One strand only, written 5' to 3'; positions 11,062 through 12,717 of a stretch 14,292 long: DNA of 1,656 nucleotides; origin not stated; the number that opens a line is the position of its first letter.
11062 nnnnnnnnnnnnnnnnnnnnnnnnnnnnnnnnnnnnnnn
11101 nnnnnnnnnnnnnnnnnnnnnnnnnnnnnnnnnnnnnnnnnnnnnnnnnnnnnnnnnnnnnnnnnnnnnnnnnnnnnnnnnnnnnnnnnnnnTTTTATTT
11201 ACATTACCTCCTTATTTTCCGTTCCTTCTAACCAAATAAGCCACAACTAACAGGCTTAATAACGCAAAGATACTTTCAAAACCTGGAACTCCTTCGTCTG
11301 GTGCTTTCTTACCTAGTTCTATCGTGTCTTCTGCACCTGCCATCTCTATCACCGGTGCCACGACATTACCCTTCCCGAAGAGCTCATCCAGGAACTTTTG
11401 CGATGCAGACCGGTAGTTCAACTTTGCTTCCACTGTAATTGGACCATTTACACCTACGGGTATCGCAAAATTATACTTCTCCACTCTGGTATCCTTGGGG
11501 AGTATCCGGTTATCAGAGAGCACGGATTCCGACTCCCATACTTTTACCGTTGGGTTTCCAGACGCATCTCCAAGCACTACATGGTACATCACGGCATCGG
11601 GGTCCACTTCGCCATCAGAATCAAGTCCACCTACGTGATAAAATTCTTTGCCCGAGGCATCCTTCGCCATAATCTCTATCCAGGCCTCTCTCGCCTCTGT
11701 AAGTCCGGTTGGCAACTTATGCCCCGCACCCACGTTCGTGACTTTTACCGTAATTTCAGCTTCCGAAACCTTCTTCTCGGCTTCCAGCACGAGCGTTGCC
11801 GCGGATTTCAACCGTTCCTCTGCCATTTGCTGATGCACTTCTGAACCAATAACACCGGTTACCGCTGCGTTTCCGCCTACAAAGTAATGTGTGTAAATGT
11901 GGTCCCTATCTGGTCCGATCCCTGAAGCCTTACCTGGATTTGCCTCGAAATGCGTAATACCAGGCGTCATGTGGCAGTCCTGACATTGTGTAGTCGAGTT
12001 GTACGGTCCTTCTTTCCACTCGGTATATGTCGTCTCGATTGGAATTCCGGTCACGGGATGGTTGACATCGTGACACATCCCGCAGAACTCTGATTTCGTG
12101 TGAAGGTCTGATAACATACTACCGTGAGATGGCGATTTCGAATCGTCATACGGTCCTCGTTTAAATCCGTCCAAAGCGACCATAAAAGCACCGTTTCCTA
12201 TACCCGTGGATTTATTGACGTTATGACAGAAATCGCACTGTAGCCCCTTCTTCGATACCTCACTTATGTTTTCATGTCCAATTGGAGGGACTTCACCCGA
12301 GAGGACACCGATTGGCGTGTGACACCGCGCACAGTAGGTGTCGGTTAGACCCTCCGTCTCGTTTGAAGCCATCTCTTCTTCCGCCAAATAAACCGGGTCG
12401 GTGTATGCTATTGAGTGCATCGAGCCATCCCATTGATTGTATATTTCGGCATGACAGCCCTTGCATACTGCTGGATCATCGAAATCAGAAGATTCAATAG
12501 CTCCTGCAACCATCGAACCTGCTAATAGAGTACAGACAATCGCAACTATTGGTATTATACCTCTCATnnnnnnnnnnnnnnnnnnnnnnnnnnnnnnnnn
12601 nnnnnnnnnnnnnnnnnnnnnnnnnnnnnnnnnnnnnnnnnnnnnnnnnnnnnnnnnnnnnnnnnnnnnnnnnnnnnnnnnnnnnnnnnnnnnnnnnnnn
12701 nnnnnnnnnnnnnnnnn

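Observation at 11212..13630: NapC/NirT-like membrane hexahaem and a surface-anchored pentahaem cytochrome head an operon of cytoplasmic O2/ROS scavengers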

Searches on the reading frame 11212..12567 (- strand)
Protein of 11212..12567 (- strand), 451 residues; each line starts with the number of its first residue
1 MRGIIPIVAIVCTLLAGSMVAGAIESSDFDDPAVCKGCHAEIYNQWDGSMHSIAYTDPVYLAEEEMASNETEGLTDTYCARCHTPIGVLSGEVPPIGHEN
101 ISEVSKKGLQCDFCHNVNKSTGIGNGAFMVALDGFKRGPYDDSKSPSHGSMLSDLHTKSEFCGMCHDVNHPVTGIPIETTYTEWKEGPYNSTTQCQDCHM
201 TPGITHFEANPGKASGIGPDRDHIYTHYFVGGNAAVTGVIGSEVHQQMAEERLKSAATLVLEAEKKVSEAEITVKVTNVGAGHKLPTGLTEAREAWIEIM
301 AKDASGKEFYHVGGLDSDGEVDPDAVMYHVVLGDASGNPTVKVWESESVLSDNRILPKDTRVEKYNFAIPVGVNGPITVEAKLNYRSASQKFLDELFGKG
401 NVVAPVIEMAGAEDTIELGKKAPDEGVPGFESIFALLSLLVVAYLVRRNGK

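Call 3: search_protein_families(library=pfam, proteins=[window:11212-12567:-], max_evalue=0.01)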
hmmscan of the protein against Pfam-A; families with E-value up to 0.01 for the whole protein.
window:11212-12567:- (451 aa): 7 families
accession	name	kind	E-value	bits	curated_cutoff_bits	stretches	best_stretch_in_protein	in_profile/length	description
PF18204.6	PGF-CTERM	-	6.6e-08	32.7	18.8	1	427-448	1-22/23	PGF-CTERM motif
PF13435.11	Cytochrome_C554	-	1e-07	33.2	20.8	1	34-115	1-83/84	Cytochrome c554 and c-prime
PF14522.11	Cytochrome_C7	-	7.5e-06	26.1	24.8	0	103-199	8-66/67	Cytochrome c7 and related cytochrome c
PF22113.1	Mtrc-MtrF_II-IV_dom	-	0.00022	21.2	30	0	33-85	121-165/176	Outer membrane cytochrome MtrC/MtrF-like, domains II/IV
PF14537.11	Cytochrom_c3_2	-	0.00055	20.8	25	0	156-200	23-65/79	Cytochrome c3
PF03264.19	Cytochrom_NNT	-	0.00072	19.8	24.1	0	157-205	34-78/174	NapC/NirT cytochrome c family, N-terminal region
PF09699.15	Paired_CXXCH_1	-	0.0013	18.8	20.6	0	30-41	27-38/41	Doubled CXXCH motif (Paired_CXXCH_1)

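Call 4: search_protein_families(library=ncbifam, proteins=[window:11212-12567:-], max_evalue=0.01)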
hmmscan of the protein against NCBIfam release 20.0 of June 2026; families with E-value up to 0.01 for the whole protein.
window:11212-12567:- (451 aa): 6 families
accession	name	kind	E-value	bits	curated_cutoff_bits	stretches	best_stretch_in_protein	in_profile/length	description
NF040886.1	cyt_C_like_Sec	equivalog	1.9e-15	56.4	250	1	32-390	45-405/423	multiheme c-type cytochrome (seleno)protein ExtKL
TIGR03153.1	cytochr_NrfH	equivalog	6.9e-07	29.4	134.2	1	152-204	21-64/138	cytochrome c nitrite reductase small subunit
TIGR04126.1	PGF_CTERM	domain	0.00058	19.5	24.5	1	424-449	2-27/28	PGF-CTERM sorting domain-containing protein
NF045529.2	Heimdall-CTERM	domain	0.0021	18.4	24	1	427-448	2-24/26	Heimdall-CTERM domain-containing surface protein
NF041198.1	UshA_like_PCGU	equivalog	0.0027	16.3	275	1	27-116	403-480/519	UshA-like (seleno)protein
TIGR03508.1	decahem_SO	subfamily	0.0094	15.4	192.2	0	32-121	70-156/258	DmsE family decaheme c-type cytochrome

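Call 5: find_homologous_proteins(query=window:11212-12567:-, max_evalue=0.001)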
Query window:11212-12567:- (451 aa): 2470 proteins with E <= 0.001 among 8000 candidates; the best 120 are listed.
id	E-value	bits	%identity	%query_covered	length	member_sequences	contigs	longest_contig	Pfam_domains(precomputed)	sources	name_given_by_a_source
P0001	9.4e-291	982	93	100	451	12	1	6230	PF13435.12,PF18204.7,PF14522.12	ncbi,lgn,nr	ncbi:hypothetical protein C5S31_03145 [ANME-1 cluster archaeon GoMg2]|nr:hypothetical protein [ANME-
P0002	3.8e-266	901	86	99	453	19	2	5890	PF13435.12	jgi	-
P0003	4.7e-261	884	84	100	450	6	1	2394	PF13435.12,PF18204.7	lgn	-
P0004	2.9e-260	882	84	100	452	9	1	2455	PF13435.12,PF18204.7,PF22113.2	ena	-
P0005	1.9e-258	876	83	100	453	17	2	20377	PF13435.12,PF18204.7,PF14522.12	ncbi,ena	-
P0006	6.9e-258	874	83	100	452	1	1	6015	PF13435.12,PF18204.7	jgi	-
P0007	1.5e-257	873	84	100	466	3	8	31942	PF13435.12,PF18204.7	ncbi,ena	-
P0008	1.7e-257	873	84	99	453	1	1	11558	PF13435.12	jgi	-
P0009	4.2e-257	871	83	100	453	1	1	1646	PF13435.12,PF18204.7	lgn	-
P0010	3.7e-254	862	82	100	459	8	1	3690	PF13435.12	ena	-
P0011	4.5e-254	861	82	100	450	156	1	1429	PF13435.12,PF18204.7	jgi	jgi:PGF-CTERM protein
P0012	4.1e-252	855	83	100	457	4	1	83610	PF13435.12,PF18204.7,PF14522.12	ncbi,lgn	ncbi:MAG: multiheme c-type cytochrome [Halobacteriota archaeon]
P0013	3.4e-250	849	81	100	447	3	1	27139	PF13435.12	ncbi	-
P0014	3.2e-243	826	79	100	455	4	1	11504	PF13435.12,PF14522.12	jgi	jgi:hypothetical protein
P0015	2.1e-232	790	74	99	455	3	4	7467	PF13435.12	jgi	jgi:hypothetical protein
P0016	6.7e-226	769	83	89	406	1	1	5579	PF18204.7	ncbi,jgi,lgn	-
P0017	2.1e-220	750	96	74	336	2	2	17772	PF13435.12,PF14522.12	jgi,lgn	-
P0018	3.5e-219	746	76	96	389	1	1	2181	PF13435.12,PF18204.7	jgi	jgi:PGF-CTERM protein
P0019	1.0e-203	695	67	100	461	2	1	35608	PF13435.12,PF18204.7,PF14522.12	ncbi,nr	ncbi:MAG: PGF-CTERM sorting domain-containing protein [Halobacteriota archaeon]|nr:PGF-CTERM sorting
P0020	1.6e-198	678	65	100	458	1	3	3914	PF13435.12,PF18204.7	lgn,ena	-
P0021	1.0e-191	656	63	99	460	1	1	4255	PF13435.12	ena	-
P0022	6.4e-191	653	62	99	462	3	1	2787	PF13435.12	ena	-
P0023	2.0e-188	645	65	96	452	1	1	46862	PF13435.12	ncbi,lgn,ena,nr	ncbi:MAG: putative cytochrome c [Candidatus Syntrophoarchaeum sp. GoM_oil]|nr:MAG: putative cytochro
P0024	7.1e-188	643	62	99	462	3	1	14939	PF13435.12,PF22113.2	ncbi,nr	ncbi:MAG: multiheme c-type cytochrome [Halobacteriota archaeon]|nr:multiheme c-type cytochrome [Halo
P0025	1.6e-183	629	60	100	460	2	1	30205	PF13435.12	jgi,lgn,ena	-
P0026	2.9e-166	572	53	98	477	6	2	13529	PF13435.12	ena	-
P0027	9.9e-166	570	54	99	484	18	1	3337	PF13435.12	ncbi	-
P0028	3.4e-164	565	53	98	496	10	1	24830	PF13435.12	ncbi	-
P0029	6.8e-164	564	54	95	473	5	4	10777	PF13435.12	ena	-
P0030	1.0e-159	550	55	99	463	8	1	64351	PF13435.12,PF14522.12,PF22113.2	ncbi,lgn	-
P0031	4.1e-159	548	55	99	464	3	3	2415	PF13435.12,PF22113.2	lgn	-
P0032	4.4e-159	548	52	99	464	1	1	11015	PF13435.12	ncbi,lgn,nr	ncbi:MAG: multiheme c-type cytochrome [Methanosarcinaceae archaeon]|nr:multiheme c-type cytochrome [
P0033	7.1e-159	548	52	99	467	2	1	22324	PF13435.12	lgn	-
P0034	5.5e-158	545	52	97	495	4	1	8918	PF13435.12,PF14522.12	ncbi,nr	ncbi:MAG: multiheme c-type cytochrome [Methanosarcinaceae archaeon]|nr:multiheme c-type cytochrome [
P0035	3.8e-157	542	53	98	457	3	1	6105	PF13435.12,PF14522.12,PF22113.2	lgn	-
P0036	5.8e-157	541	53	97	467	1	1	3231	PF13435.12,PF22113.2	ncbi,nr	ncbi:MAG: cytochrome c family protein [Methanosarcinaceae archaeon]|nr:cytochrome c family protein [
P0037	7.6e-157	541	53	98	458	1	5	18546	PF13435.12,PF22113.2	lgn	-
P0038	2.4e-156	539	52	99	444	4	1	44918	PF13435.12,PF14522.12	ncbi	-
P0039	3.5e-156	539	53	99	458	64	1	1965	PF13435.12,PF14522.12,PF22113.2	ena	-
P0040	1.0e-155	537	53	98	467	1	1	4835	PF13435.12,PF14522.12,PF22113.2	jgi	-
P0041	1.3e-155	537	53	99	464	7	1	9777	PF13435.12,PF14522.12,PF22113.2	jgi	jgi:hypothetical protein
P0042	2.4e-155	536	51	99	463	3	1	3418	PF13435.12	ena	-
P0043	2.9e-155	536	53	98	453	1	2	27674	PF13435.12,PF14522.12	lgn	-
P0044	6.7e-155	535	50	99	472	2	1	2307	PF13435.12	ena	-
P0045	7.8e-155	534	52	99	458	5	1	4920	PF13435.12,PF14522.12,PF22113.2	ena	-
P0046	8.4e-155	534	53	96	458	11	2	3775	PF13435.12,PF14522.12,PF22113.2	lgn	-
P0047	1.2e-154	534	53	97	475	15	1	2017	PF13435.12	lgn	-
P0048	2.3e-154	533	53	98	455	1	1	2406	PF13435.12,PF14522.12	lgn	-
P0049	2.7e-154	533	52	98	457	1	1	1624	PF13435.12,PF03264.20,PF14522.12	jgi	-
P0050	4.2e-154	532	52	99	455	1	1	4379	PF13435.12,PF14522.12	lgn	-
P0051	5.5e-154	532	51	99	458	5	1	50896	PF13435.12,PF14522.12,PF22113.2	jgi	-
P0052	1.2e-153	530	53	98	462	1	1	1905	PF13435.12,PF14522.12,PF22113.2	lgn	-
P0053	1.8e-153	530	53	95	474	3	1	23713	PF13435.12,PF14522.12,PF22113.2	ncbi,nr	ncbi:MAG: cytochrome c family protein [Euryarchaeota archaeon]|nr:cytochrome c family protein [Eurya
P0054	5.2e-153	528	51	98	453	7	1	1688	PF13435.12,PF14522.12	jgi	jgi:hypothetical protein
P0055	1.2e-152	527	53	96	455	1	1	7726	PF13435.12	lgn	-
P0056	1.4e-152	527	52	99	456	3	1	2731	PF13435.12,PF14522.12,PF22113.2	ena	-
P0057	2.6e-152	526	53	95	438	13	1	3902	PF13435.12,PF14522.12,PF22113.2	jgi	jgi:hypothetical protein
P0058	2.8e-152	526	53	95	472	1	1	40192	PF13435.12,PF14522.12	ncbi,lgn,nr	ncbi:MAG: multiheme c-type cytochrome [Candidatus Methanoperedens sp.]|nr:multiheme c-type cytochrom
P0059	2.4e-151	523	52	99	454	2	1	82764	PF13435.12,PF14522.12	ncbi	-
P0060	3.1e-151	522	54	96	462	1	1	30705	PF13435.12,PF22113.2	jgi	jgi:hypothetical protein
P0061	3.1e-151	522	53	96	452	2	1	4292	PF13435.12,PF22113.2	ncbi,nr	ncbi:MAG: cytochrome c family protein, partial [Nitrospiraceae bacterium]|nr:cytochrome c family pro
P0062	3.8e-151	522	52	99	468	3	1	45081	PF13435.12,PF14522.12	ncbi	-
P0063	5.4e-151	522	52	99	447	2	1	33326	PF13435.12,PF14522.12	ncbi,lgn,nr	ncbi:MAG: multiheme c-type cytochrome [Candidatus Methanoperedens sp.]|nr:multiheme c-type cytochrom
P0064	9.6e-151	521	51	99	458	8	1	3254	PF13435.12,PF14522.12,PF22113.2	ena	-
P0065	1.3e-150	520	54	94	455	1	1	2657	PF13435.12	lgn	-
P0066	1.8e-150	520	50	98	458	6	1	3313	PF13435.12,PF14522.12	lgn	-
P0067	3.8e-150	519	52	100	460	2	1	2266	PF13435.12,PF22113.2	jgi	jgi:hypothetical protein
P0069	2.6e-149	516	49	98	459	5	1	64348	PF13435.12,PF14522.12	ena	-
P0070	3.7e-149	516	50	99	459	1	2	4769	PF13435.12,PF14522.12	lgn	-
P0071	4.7e-149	515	50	99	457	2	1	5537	PF13435.12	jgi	jgi:hypothetical protein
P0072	2.5e-148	513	52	99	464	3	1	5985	PF13435.12,PF14522.12,PF22113.2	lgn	-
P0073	6.5e-148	512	53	95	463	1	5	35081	PF13435.12,PF14522.12,PF22113.2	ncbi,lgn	-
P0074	6.6e-148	512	51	94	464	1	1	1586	PF13435.12,PF22113.2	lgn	-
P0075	9.0e-148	511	51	98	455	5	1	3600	PF13435.12,PF14522.12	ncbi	-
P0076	9.8e-148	511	50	99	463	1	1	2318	PF13435.12,PF14522.12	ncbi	-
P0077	1.3e-147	511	48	99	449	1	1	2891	PF13435.12,PF14522.12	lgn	-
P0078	7.8e-147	508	52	96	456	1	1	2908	PF13435.12,PF14522.12,PF22113.2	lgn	-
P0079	8.1e-147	508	50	99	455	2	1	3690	PF13435.12,PF14522.12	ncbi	-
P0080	8.8e-147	508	51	99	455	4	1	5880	PF13435.12,PF14522.12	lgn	-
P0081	7.0e-146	505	51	98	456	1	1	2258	PF13435.12,PF14522.12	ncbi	-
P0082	1.5e-145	504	51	94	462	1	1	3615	PF13435.12,PF14522.12,PF22113.2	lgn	-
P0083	2.5e-145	503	52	99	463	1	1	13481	PF14537.12,PF13435.12,PF14522.12,PF22113.2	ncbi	-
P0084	5.0e-145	502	50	99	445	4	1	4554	PF13435.12,PF14522.12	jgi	-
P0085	7.9e-145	501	50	95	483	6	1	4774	PF13435.12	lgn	-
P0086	9.6e-145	501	51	98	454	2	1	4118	PF13435.12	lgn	-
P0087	2.0e-144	500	50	99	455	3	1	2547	PF13435.12,PF14522.12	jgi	-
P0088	4.4e-144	499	50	99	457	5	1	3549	PF13435.12,PF14522.12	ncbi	-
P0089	4.6e-144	499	50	98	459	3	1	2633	PF13435.12,PF14522.12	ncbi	-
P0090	1.1e-143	498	49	98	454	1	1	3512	PF13435.12,PF14522.12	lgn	-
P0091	1.4e-143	497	52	98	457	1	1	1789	PF13435.12,PF14522.12,PF22113.2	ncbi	-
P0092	2.6e-143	496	55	87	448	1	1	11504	PF13435.12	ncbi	-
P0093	2.8e-143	496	50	96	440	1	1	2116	PF13435.12,PF14522.12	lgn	-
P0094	4.8e-143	495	50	94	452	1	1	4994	PF13435.12,PF14522.12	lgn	-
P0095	1.1e-142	494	52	91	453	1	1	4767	PF13435.12,PF14522.12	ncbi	ncbi:MAG: multiheme c-type cytochrome [Candidatus Zixiibacteriota bacterium]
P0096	3.3e-142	493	51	95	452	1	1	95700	PF13435.12,PF14522.12,PF22113.2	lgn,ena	-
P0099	6.7e-139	482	49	95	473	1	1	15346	PF13435.12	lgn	-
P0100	6.0e-138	479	50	94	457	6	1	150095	PF13435.12,PF14522.12,PF22113.2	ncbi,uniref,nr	ncbi:multiheme c-type cytochrome [Methanococcoides sp. AM1]|uniref:multiheme c-type cytochrome n=1 T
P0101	2.6e-137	477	48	98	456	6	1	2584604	PF13435.12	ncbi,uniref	ncbi:multiheme c-type cytochrome [Methanococcoides methylutens]|uniref:multiheme c-type cytochrome n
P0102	2.7e-137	477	50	92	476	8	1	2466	PF13435.12,PF14522.12,PF22113.2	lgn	-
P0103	8.6e-137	475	52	88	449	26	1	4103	PF14537.12,PF13435.12,PF22113.2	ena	-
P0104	1.0e-136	475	49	95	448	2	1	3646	PF13435.12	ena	-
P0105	1.7e-135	471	47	100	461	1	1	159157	PF13435.12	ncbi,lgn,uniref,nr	ncbi:cytochrome c family protein [Methanosarcina sp. KYL-1]|uniref:cytochrome c family protein n=1 T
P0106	2.5e-135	470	51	88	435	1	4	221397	PF13435.12,PF14522.12,PF22113.2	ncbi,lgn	-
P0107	6.4e-135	469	47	98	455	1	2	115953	PF13435.12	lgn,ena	-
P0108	7.9e-135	468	48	98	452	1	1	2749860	PF13435.12,PF22113.2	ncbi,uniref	ncbi:multiheme c-type cytochrome [Methanolobus sp. ZRKC3]|uniref:multiheme c-type cytochrome n=1 Tax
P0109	1.4e-134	468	46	100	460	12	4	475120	PF13435.12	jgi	-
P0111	2.2e-134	467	47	98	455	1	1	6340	PF14537.12,PF13435.12,PF14522.12,PF22113.2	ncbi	-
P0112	3.3e-134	466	46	100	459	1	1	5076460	PF13435.12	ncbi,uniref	ncbi:multiheme c-type cytochrome [Methanosarcina sp. T3]|uniref:multiheme c-type cytochrome n=1 Tax=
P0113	5.9e-134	466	47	96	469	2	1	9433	PF13435.12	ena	-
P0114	6.4e-134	465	47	99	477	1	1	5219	PF13435.12,PF22113.2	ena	-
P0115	7.9e-134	465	52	86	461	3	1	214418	PF13435.12,PF14522.12,PF22113.2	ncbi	-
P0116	7.9e-134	465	51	90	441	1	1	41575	PF13435.12,PF14522.12,PF22113.2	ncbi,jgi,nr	ncbi:MAG: cytochrome c family protein [Gaiellales bacterium]|nr:MAG: cytochrome c family protein [Ga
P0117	9.4e-134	465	47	97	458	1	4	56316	PF13435.12,PF22113.2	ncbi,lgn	-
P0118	1.4e-133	464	47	95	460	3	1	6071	PF13435.12,PF00130.29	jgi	-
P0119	2.0e-133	464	49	96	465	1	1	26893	PF13435.12,PF22113.2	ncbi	-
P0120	2.7e-133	463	47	99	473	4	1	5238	PF13435.12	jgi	jgi:hypothetical protein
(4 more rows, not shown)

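Call 9: find_related_loci(query=A1, collection=genome_contigs, flank=10000)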
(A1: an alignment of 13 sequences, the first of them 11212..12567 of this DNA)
Query A1 (451 aa) in genome_contigs; peptide patterns used: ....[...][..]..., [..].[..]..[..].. (x = any residue, [..] = any of these).
600 stretches matched a pattern (row limit reached: there are more); 569 encode a relative of the query (tblastn E <= 1e-3); the best 80 are kept; 80 distinct loci.
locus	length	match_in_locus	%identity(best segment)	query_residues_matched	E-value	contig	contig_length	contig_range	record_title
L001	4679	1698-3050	95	1-451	0e+0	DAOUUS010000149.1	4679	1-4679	MAG TPA_asm: Methanophagales archaeon isolate CSMAG_829 CSMAG_829_k141_733700_length_4679_cov_30.7107, whole genome shot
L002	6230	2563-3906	93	4-451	0e+0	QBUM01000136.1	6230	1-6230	ANME-1 cluster archaeon GoMg2 GOMG2_116, whole genome shotgun sequence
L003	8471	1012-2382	84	1-451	0e+0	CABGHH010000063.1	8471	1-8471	MAG: Candidatus Methanolliviera sp. GoM_asphalt isolate gfbio:mag-sample-1:67c8463b-6cbd-4d56-a398-d795175a9500 genome a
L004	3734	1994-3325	83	4-451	0e+0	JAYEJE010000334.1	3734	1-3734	MAG: Methanobacteriota archaeon isolate MAG172 MAG172_334, whole genome shotgun sequence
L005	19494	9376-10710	82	4-451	0e+0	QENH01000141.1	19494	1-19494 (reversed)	Methanophagales archaeon isolate CONS3730B06UFb1 Ga0123266_1064, whole genome shotgun sequence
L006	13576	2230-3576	81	1-449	0e+0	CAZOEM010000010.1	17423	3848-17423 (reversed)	MAG TPA_asm: uncultured Halobacteria archaeon isolate binchicken_co116_93 genome assembly, contig: NODE_3206_length_1742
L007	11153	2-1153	85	64-448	0e+0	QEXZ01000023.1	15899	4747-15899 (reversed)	MAG: Methanomicrobiales archaeon isolate M5.MMPM 23, whole genome shotgun sequence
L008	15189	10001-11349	84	1-451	0e+0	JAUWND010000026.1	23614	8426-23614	MAG: Methanophagales archaeon isolate CSMAG_2415 CSMAG_2415_k141_103073_length_23614_cov_7.9717, whole genome shotgun se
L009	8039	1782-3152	62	1-447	0e+0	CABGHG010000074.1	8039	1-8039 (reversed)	MAG: Candidatus Methanolliviera sp. GoM_oil isolate gfbio:mag-sample-2:67c8463b-6cbd-4d56-a398-d795175a9500 genome assem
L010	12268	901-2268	62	7-451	0e+0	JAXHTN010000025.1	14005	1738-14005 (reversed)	MAG: Halobacteriota archaeon isolate MAG25_tar_biofilm MAG25_25, whole genome shotgun sequence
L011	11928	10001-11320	55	21-450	5e-169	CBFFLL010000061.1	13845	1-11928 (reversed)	Candidatus Methanoperedens nitroreducens isolate unclassified Methanoperidens genome assembly, contig: MAG037_61, whole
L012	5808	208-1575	53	13-451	1e-164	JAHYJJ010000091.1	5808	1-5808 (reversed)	MAG: Methanosarcinaceae archaeon isolate KA19 NODE_5419_length_5808_cov_393.916916, whole genome shotgun sequence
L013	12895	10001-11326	52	8-449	8e-161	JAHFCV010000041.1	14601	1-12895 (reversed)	MAG: Candidatus Methanoperedens sp. isolate nzgw23 NODE_4022_length_14602_cov_4.095643, whole genome shotgun sequence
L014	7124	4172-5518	53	1-447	2e-158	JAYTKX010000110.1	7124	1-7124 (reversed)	MAG: Methanobacteriota archaeon isolate GFS_3223 GFS_3223_109, whole genome shotgun sequence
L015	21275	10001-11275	53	22-449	7e-158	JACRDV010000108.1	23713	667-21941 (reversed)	MAG: Methanobacteriota archaeon isolate NC_groundwater_1681_Pr3_B-0.1um_36_11 SR-2_scaffold_141_2276927, whole genome sh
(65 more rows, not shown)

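Call 13: find_encoding_contigs(protein=P0112, flank=8000, max_places=2)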
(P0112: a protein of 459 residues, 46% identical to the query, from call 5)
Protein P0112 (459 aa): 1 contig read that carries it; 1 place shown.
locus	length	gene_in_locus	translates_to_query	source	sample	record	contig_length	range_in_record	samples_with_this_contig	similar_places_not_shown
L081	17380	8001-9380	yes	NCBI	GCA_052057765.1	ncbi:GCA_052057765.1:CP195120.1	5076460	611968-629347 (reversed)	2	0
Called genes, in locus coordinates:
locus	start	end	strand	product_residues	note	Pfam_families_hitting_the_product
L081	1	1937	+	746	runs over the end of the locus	PF01326:PPDK_N, PF27448:Rph_4th (faint), PF00391:PEP-utilizers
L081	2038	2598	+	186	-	PF13207:AAA_17 (weak), PF13238:AAA_18, PF13521:AAA_28 (faint)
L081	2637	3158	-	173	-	PF01467:CTP_transf_like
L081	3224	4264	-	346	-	PF00037:Fer4 (faint), PF13183:Fer4_8 (weak), PF13237:Fer4_10 (faint), PF13187:Fer4_9 (weak), PF04422:FrhB_FdhB_N, PF04432:FrhB_FdhB_C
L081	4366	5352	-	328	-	PF00296:Bac_luciferase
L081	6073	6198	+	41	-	PF06397:Desulfoferrod_N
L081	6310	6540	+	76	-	PF09947:DUF2180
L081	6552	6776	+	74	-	PF09947:DUF2180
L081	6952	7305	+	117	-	PF02627:CMD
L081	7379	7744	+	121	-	PF01880:Desulfoferrodox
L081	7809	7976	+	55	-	-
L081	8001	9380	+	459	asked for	PF13435:Cytochrome_C554 (weak)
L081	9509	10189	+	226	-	PF03358:FMN_red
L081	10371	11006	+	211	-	PF02441:Flavoprotein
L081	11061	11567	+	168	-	PF02915:Rubrerythrin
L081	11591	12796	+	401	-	PF00753:Lactamase_B, PF19583:ODP, PF00258:Flavodoxin_1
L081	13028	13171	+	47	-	-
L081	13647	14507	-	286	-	PF03306:AAL_decarboxy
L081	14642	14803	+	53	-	-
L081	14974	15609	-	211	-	PF04199:Cyclase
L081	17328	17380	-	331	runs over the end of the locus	PF00180:Iso_dh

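Call 14: find_encoding_contigs(protein=P0101, flank=8000, max_places=2)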
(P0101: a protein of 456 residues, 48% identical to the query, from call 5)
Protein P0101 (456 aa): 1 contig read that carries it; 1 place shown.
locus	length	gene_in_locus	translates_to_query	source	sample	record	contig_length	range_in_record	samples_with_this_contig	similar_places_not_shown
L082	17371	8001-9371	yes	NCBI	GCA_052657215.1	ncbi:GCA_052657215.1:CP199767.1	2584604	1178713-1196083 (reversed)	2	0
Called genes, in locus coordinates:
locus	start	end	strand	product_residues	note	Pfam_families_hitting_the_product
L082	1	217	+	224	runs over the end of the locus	PF00697:PRAI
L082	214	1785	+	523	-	PF04715:, PF00425:Chorismate_bind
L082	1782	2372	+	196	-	PF00117:GATase, PF07722:Peptidase_C26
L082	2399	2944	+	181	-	PF13207:AAA_17 (faint), PF13238:AAA_18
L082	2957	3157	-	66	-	-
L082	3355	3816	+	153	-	PF12869:tRNA_anti-like (weak)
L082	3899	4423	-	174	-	PF01467:CTP_transf_like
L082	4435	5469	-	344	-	PF00037:Fer4 (weak), PF12797:Fer4_2 (weak), PF13237:Fer4_10 (faint), PF12838:Fer4_7, PF13187:Fer4_9 (weak), PF04422:FrhB_FdhB_N, PF04432:FrhB_FdhB_C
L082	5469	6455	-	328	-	PF00296:Bac_luciferase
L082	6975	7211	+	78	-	PF09947:DUF2180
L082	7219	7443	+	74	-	PF09947:DUF2180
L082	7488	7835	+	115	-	PF02627:CMD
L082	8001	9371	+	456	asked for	PF13435:Cytochrome_C554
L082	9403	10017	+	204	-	PF02525:Flavodoxin_2 (weak), PF03358:FMN_red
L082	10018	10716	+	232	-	PF00970:FAD_binding_6, PF08022:FAD_binding_8 (weak), PF08030:NAD_binding_6 (faint), PF00175:NAD_binding_1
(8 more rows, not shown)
